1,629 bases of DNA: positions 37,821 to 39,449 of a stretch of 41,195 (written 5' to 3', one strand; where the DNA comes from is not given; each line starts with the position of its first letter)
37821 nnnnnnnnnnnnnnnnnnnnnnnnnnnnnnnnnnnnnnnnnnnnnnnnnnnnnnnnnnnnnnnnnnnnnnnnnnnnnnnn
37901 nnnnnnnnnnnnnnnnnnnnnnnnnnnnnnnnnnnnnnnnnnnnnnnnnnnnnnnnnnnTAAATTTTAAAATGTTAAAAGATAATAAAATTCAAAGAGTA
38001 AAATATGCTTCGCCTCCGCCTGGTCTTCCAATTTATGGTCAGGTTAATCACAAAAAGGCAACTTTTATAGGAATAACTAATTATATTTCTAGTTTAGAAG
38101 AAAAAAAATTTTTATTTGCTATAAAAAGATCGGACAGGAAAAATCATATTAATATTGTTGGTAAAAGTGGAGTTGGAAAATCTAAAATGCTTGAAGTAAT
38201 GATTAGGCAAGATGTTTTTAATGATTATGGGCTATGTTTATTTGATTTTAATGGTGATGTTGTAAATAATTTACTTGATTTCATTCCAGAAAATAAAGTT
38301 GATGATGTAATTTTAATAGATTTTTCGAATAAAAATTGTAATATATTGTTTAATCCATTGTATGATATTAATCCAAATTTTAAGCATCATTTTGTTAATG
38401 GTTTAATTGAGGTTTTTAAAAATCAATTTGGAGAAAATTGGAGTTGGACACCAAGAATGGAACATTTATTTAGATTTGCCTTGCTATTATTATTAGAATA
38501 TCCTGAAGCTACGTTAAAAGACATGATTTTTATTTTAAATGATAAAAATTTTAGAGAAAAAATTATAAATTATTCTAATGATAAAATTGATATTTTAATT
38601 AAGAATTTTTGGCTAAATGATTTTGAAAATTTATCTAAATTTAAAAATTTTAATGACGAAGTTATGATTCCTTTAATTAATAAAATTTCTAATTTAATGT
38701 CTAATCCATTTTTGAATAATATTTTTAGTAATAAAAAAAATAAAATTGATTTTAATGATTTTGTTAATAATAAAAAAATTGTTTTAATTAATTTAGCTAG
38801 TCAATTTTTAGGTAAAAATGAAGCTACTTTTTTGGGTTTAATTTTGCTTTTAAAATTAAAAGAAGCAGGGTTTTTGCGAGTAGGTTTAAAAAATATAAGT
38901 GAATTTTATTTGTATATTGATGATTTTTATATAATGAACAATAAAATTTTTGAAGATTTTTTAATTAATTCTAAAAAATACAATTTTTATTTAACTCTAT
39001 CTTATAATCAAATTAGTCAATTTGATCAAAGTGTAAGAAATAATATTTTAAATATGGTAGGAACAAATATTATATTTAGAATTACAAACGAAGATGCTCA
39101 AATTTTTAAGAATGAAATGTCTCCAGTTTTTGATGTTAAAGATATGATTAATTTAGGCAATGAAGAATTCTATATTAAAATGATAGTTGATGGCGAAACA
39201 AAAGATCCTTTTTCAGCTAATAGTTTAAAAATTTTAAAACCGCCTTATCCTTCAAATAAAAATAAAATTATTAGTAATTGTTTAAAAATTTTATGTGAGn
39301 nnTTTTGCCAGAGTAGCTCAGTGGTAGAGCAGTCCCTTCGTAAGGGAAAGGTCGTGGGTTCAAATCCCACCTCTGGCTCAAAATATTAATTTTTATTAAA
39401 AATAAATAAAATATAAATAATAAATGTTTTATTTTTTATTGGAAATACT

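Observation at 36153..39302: Compact three-gene membrane/ATPase module: anchored 433-aa protein, small TM protein and an anchor-less VirD4/TraG-like NTPase, with no other T4SS parts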

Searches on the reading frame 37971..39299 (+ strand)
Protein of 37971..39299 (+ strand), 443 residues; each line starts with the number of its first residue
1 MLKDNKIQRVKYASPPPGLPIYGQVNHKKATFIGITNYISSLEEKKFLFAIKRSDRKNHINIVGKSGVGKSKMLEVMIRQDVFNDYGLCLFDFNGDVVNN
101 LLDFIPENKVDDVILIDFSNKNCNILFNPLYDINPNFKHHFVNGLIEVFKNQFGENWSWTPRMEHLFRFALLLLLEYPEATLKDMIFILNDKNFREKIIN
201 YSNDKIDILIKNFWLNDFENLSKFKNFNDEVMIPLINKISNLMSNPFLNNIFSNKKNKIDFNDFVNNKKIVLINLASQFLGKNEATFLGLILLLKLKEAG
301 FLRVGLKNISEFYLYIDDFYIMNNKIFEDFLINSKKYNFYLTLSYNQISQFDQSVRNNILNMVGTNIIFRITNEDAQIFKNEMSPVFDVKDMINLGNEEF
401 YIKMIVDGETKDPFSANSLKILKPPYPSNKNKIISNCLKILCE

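Call 3: search_protein_families(library=pfam, proteins=[window:37971-39299:+], max_evalue=1)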
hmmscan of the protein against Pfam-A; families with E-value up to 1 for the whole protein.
window:37971-39299:+ (443 aa): 7 families
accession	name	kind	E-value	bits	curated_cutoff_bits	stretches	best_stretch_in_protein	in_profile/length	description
PF01935.23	DUF87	-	9.4e-06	26.3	23.2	1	58-275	24-201/220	Helicase HerA, central domain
PF10412.15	TrwB_AAD_bind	-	2.8e-05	23.6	20.5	1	53-130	11-71/387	Type IV secretion-system coupling protein DNA-binding domain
PF03193.22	RsgA_GTPase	-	0.0096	16.2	30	1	28-80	77-129/174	RsgA GTPase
PF20720.3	nSTAND3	-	0.03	14.5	27.2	1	46-117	6-72/155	Novel STAND NTPase 3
PF05621.17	TniB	-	0.034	14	22.4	1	30-77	8-55/189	Bacterial TniB protein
PF00005.33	ABC_tran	-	0.2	12.7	25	1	57-80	11-34/137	ABC transporter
PF01580.24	FtsK_SpoIIIE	-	0.23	11.3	24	1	51-78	35-60/221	FtsK/SpoIIIE family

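Call 4: search_protein_families(library=ncbifam, proteins=[window:37971-39299:+], max_evalue=1)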
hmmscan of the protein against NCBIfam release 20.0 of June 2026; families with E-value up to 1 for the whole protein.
window:37971-39299:+ (443 aa): 4 families
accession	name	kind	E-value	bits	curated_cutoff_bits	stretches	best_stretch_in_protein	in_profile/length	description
TIGR03754.1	conj_TOL_TraD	equivalog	2.1e-05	23.3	647.55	1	33-97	156-220/643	type IV conjugative transfer system coupling protein TraD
TIGR03743.1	SXT_TraD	subfamily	0.00087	17.8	366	1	36-92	154-210/636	conjugative transfer system coupling protein TraD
NF042943.1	HerA_antiphage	equivalog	0.013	14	800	0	58-99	157-199/566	anti-phage-associated helicase HerA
NF010447.0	PRK13873.1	equivalog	0.028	12.3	1020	1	58-201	442-582/815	conjugal transfer protein TrbE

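Call 5: search_protein_families(library=phrogs, proteins=[window:37971-39299:+], max_evalue=0.1)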
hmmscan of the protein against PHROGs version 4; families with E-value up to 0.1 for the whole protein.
window:37971-39299:+ (443 aa): 3 families
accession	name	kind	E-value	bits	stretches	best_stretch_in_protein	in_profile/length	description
phrog_5156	-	unknown function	9.3e-39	134.1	1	28-424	383-775/824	-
phrog_2666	-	head and packaging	0.00036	20.3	1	29-96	293-360/555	terminase large subunit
phrog_12378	-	unknown function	0.09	13.5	1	318-394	88-158/202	-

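Call 6: search_protein_families(library=padloc, proteins=[window:37971-39299:+], max_evalue=0.1)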
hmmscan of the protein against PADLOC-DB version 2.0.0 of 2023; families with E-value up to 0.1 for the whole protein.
window:37971-39299:+ (443 aa): 3 families
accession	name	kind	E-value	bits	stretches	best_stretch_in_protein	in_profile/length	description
PDLC04140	mad8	-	7.4e-09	33.6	1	44-402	13-286/314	mads_8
PDLC02185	HerA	-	0.018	11.8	0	58-99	165-207/585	-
PDLC04100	HerA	-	0.02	11.5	0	58-98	164-205/580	-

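Call 7: search_solved_structures(query=window:37971-39299:+, max_evalue=1, show_alignments=2)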
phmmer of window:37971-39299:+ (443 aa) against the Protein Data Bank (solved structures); distinct sequences matched with E-value up to 1: 0.

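Call 11: find_homologous_proteins(query=window:37971-39299:+)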
Query window:37971-39299:+ (443 aa): 812 proteins with E <= 0.001 among 8000 candidates; the best 120 are listed.
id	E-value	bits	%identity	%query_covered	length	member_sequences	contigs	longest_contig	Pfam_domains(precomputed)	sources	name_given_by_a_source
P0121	1.9e-287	971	100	100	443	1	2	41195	PF01935.24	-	-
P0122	4.7e-228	776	80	99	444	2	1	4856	PF10412.16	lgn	-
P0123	8.3e-191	653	67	98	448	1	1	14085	-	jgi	jgi:hypothetical protein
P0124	3.3e-190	651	68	98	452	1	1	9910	-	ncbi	ncbi:MAG: hypothetical protein ACP5QN_02035 [Minisyncoccia bacterium]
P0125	9.2e-188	643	66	98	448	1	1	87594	-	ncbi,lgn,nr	ncbi:MAG: hypothetical protein KatS3mg093_221 [Candidatus Parcubacteria bacterium]|nr:MAG: hypotheti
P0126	1.4e-145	504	52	98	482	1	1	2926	PF10412.16,PF01935.24,PF12696.14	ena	-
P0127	1.1e-144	501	50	99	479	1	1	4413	PF10412.16,PF01935.24,PF02534.21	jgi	-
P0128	9.6e-144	498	51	99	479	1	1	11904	PF10412.16,PF01935.24,PF12696.14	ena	-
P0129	1.2e-143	498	51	99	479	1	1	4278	PF10412.16,PF01935.24,PF12696.14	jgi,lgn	-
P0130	2.9e-143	496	50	99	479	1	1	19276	PF10412.16,PF01935.24,PF12696.14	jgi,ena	-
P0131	7.9e-143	495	50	99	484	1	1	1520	PF10412.16,PF01935.24,PF12696.14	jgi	jgi:hypothetical protein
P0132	8.1e-143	495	51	98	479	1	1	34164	PF10412.16,PF01935.24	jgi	jgi:hypothetical protein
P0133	9.0e-143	495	50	99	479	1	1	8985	PF10412.16,PF01935.24,PF12696.14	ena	-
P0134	9.6e-143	495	49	99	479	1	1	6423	PF10412.16,PF01935.24,PF02534.21,PF12696.14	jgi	jgi:hypothetical protein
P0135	1.0e-142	494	50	99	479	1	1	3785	PF10412.16,PF01935.24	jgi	jgi:hypothetical protein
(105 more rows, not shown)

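Call 17: search_dna_similar(query=window:37971-39299:+, collection=phages, mode=protein, max_evalue=0.001, max_rows=25)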
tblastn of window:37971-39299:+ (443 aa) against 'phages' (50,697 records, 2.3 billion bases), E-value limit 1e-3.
Records with a match: 5; places in all: 5; records where one place covers at least 80% of the query: 3.
Best place of each record, by identity: <60% 5.
By first word of the organism name: Bacillus 4; Microcystis 1.
By host as written in the record: Bacillus megaterium str. ATCC 43725 2; - 2; Microcystis wesenbergii 1.
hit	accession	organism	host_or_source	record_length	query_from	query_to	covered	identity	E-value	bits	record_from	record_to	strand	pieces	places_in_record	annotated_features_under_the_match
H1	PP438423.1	Microcystis phage Mwe-JY31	Microcystis wesenbergii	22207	50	419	84%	24.5%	4e-9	65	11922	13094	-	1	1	hypothetical protein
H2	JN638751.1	Bacillus phage G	Bacillus megaterium str. ATCC 43725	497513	62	418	81%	24.4%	6e-13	77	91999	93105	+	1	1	156: gp156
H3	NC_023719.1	Bacillus phage G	Bacillus megaterium str. ATCC 43725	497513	62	418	81%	24.4%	6e-13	77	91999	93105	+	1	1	156: gp156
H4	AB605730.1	Bacillus phage SP-10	-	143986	168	283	26%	25.6%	7e-5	51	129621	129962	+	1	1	hypothetical protein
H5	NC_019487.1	Bacillus phage SP-10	-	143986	168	283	26%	25.6%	7e-5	51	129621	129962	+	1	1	hypothetical protein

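Call 19: get_annotated_region(hit=H2, flank=4000)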
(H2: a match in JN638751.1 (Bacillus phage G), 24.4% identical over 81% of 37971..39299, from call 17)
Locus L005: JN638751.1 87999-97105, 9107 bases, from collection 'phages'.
description: Bacillus phage G, complete genome.
organism: Bacillus phage G (NCBI taxid 2884420)
taxonomy: Viruses; Duplodnaviria; Heunggongvirae; Uroviricota; Caudoviricetes; Donellivirus; Donellivirus gee
host: Bacillus megaterium str. ATCC 43725; source: soil; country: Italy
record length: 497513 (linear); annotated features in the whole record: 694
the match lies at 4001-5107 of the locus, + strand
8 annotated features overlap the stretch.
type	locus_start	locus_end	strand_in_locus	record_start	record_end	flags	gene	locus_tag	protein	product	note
CDS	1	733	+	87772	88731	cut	153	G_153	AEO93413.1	gp153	-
CDS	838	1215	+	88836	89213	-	154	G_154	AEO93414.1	gp154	-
CDS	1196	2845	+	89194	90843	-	155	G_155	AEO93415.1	gp155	type IV secretory pathway protein; VirB-like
CDS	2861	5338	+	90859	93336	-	156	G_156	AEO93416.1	gp156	ATP-binding/permase; MsbA-like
CDS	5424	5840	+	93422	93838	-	157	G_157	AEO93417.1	gp157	HNH endouclease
CDS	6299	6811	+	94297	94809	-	158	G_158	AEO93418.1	gp158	-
CDS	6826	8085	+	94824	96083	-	159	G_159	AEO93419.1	gp159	-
CDS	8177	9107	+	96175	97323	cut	160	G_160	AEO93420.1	gp160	-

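Call 20: get_annotated_region(hit=H1, flank=4000)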
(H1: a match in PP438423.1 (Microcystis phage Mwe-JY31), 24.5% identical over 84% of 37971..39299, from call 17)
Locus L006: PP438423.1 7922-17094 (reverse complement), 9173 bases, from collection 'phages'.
description: Microcystis phage Mwe-JY31, complete genome.
organism: Microcystis phage Mwe-JY31 (NCBI taxid 3128150)
taxonomy: Viruses
host: Microcystis wesenbergii; source: China; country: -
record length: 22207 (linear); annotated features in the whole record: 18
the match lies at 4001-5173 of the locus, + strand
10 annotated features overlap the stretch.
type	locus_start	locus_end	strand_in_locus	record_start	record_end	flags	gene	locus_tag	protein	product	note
CDS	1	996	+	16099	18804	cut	-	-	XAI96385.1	hypothetical protein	-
CDS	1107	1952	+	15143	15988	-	-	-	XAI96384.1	hypothetical protein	-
CDS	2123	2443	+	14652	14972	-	-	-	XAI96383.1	hypothetical protein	-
CDS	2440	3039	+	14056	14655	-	-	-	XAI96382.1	ParA-like protein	-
CDS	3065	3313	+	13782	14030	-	-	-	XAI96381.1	hypothetical protein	-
CDS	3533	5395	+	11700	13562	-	-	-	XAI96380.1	hypothetical protein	-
CDS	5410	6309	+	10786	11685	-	-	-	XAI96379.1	hypothetical protein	-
CDS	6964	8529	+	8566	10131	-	-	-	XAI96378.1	hypothetical protein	-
CDS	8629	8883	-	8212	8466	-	-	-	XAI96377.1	hypothetical protein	-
CDS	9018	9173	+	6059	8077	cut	-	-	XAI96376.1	hypothetical protein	-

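Call 23: search_protein_families(library=pfam, proteins=[L005:2861-5335:+, L005:1196-2842:+, L006:3533-5392:+], max_evalue=0.1)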
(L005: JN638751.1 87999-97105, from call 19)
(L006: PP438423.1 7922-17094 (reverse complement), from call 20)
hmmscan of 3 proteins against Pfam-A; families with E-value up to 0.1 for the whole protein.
L005:2861-5335:+ (825 aa): 5 families
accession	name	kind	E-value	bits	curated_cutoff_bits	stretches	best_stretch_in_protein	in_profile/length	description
PF01935.23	DUF87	-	0.0012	19.4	23.2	1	380-620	27-219/220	Helicase HerA, central domain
PF12696.13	TraG-D_C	-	0.0097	16.3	22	1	640-715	3-76/126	TraM recognition site of TraD and TraG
PF12775.13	AAA_7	-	0.015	15.2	25.8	1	377-432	34-89/181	P-loop containing dynein motor region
PF25199.1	nSTAND_NTPase5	-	0.021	15.1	34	1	354-426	18-92/145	Novel STAND NTPase 5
PF13401.12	AAA_22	-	0.082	13.7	27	0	380-425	9-55/130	AAA domain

L005:1196-2842:+ (549 aa): 20 families
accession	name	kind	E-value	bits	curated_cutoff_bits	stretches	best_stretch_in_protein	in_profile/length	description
PF19044.6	P-loop_TraG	-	1.6e-15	57.1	25.8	2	420-547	252-391/413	TraG P-loop domain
PF12846.13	AAA_10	-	4.7e-09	36.2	27.5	2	419-499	241-318/362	AAA-like domain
PF01935.23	DUF87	-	1.1e-08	35.9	23.2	1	331-401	14-79/220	Helicase HerA, central domain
PF10412.15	TrwB_AAD_bind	-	2.8e-06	26.9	20.5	1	420-501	246-327/387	Type IV secretion-system coupling protein DNA-binding domain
PF13401.12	AAA_22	-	1.3e-05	25.9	27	1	341-427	6-93/130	AAA domain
PF13479.12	AAA_24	-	0.0066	16.8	27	1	341-426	3-72/195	AAA domain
PF05673.19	DUF815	-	0.0087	15.7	23.8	1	324-379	39-90/249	Protein of unknown function (DUF815)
PF03135.19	CagE_TrbE_VirB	-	0.012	16.1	21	1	191-284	102-197/204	CagE, TrbE, VirB family, component of type IV transporter system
PF00225.29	Kinesin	-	0.015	14.7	29.3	1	341-407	76-140/327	Kinesin motor domain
PF12696.13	TraG-D_C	-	0.018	15.4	22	0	422-490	4-72/126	TraM recognition site of TraD and TraG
PF16796.11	Microtub_bd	-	0.02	15.3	27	1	341-371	92-122/155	Microtubule binding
PF12775.13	AAA_7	-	0.023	14.7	25.8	1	332-384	25-77/181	P-loop containing dynein motor region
PF00437.27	T2SSE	-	0.027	13.6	24.9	1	332-373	134-176/370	Type II/IV secretion system protein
PF13173.12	AAA_14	-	0.055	13.9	27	0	343-430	5-74/129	AAA domain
PF01656.29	CbiA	-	0.059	13.8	25.4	0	343-427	2-83/125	CobQ/CobB/MinD/ParA nucleotide binding domain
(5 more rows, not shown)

L006:3533-5392:+ (620 aa): 8 families
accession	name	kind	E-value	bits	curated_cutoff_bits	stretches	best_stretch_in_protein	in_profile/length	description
PF01935.23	DUF87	-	1.1e-08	36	23.2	1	165-397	25-202/220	Helicase HerA, central domain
PF10412.15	TrwB_AAD_bind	-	1.2e-06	28.1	20.5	1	159-213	11-61/387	Type IV secretion-system coupling protein DNA-binding domain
PF12696.13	TraG-D_C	-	9.2e-05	22.8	22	1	434-498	1-69/126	TraM recognition site of TraD and TraG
PF01580.24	FtsK_SpoIIIE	-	0.01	15.8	24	1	164-204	40-80/221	FtsK/SpoIIIE family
PF24883.2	NPHP3_N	-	0.02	15.5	24.8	0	160-202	19-59/164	Nephrocystin 3, N-terminal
PF13401.12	AAA_22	-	0.036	14.8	27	0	162-250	4-33/130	AAA domain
PF00910.28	RNA_helicase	-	0.071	14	21.5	0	167-207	2-43/105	RNA helicase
PF20703.3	nSTAND1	-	0.093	12.8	27.1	0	164-213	34-86/379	Novel STAND NTPase 1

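Call 28: search_solved_structures(query=A2, max_evalue=1, show_alignments=2)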
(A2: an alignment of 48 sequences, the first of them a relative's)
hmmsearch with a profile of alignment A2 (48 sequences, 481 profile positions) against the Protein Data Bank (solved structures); distinct sequences matched with E-value up to 1: 10.
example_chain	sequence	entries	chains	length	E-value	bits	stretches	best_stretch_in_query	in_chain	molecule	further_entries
7sr2_A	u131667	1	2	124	0.02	16.8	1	307-388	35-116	Sorting nexin-25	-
7sr1_A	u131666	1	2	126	0.061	15.3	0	316-388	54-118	Sorting nexin-25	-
1gl6_A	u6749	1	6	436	0.066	15.2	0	53-100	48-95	ATPASE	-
1e9r_A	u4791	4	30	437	0.066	15.2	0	53-100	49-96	CONJUGAL TRANSFER PROTEIN TRWB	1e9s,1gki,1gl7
7wf9_A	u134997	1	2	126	0.41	12.5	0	316-389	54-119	Sorting nexin-25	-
8ipt_C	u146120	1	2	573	0.51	12.2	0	57-79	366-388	ABC transporter, CydDC cysteine exporter (CydDC-E) family, permease/ATP-binding protein Cy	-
8ips_A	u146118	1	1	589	0.52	12.2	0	57-79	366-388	ABC transporter, CydDC cysteine exporter (CydDC-E) family, permease/ATP-binding protein Cy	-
2obl_A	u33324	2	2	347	0.63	11.9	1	58-119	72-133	EscN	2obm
6njo_A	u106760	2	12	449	0.9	11.4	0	58-119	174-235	Translocator EscN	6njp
8j4u_M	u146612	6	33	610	1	11.3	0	57-99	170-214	Nucleoside triphosphate hydrolase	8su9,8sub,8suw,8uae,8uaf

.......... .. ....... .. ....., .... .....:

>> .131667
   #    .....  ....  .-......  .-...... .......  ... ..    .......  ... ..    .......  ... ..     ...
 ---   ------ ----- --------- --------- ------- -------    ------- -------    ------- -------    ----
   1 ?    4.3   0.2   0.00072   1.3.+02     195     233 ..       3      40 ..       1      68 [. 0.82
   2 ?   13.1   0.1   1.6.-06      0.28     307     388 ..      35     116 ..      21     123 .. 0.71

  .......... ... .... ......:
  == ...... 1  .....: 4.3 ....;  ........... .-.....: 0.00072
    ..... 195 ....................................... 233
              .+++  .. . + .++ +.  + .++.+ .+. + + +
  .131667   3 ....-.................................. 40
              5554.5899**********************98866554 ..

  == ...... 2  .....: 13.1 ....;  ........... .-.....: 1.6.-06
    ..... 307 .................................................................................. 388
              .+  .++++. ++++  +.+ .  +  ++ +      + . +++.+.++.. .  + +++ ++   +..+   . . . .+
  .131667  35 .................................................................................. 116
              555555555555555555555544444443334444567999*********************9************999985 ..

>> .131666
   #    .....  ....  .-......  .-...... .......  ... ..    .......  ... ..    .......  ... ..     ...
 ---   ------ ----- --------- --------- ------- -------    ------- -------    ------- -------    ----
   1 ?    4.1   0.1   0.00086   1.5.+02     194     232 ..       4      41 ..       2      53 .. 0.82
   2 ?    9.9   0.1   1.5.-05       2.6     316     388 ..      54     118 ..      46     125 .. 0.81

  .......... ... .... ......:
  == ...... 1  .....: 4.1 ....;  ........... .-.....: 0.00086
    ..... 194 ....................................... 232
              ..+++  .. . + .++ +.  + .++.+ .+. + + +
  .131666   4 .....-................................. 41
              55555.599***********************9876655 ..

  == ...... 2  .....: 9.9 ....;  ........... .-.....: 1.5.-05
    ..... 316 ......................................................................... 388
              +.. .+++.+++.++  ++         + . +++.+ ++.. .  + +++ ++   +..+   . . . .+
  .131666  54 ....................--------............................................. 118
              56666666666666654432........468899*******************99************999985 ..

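Call 51: predict_structure(alignment_id=A2)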
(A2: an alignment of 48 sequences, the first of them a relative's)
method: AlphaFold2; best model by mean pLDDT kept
length: 443 residues; sequences in the alignment: 48
mean_pLDDT: 87.4   pTM: 0.88
mean pLDDT of the five models: 87.4, 84.4, 83.5, 82.3, 80.2
residues with pLDDT >= 90: 244; 70-90: 159; 50-70: 32; < 50: 8
segments of 3 or more residues with pLDDT < 50: 1-8
pLDDT, mean of each block of 10 residues (from residue 1): 42 61 76 81 71 92 92 95 95 94 94 93 88 93 91 73 92 93 93 91 84 89 84 89 85 91 95 92 89 95 87 90 76 92 92 87 92 94 91 91 87 91 92 91 83
secondary structure, 60 per line:
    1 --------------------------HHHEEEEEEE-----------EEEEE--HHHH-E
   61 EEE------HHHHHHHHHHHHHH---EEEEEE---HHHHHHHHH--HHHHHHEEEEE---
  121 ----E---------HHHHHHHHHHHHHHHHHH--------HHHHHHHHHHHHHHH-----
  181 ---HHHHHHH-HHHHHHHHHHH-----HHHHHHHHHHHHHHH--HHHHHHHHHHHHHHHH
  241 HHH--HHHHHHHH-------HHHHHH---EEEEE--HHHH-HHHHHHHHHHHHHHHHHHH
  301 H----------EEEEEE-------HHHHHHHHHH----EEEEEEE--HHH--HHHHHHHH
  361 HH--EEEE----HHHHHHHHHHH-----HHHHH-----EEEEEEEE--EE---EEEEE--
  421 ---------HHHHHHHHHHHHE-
elements in order: E30-36 E48-52 H55-58 E60-63 H70-83 E87-92 H96-104 H107-112 E113-117 H135-152 H161-175 H184-190 H192-202 H208-222 H225-243 H246-253 H261-266 E270-274 H277-280 H282-301 E312-317 H325-334 E339-345 H353-362 E365-368 H373-383 H389-393 E399-406 E414-418 H430-441
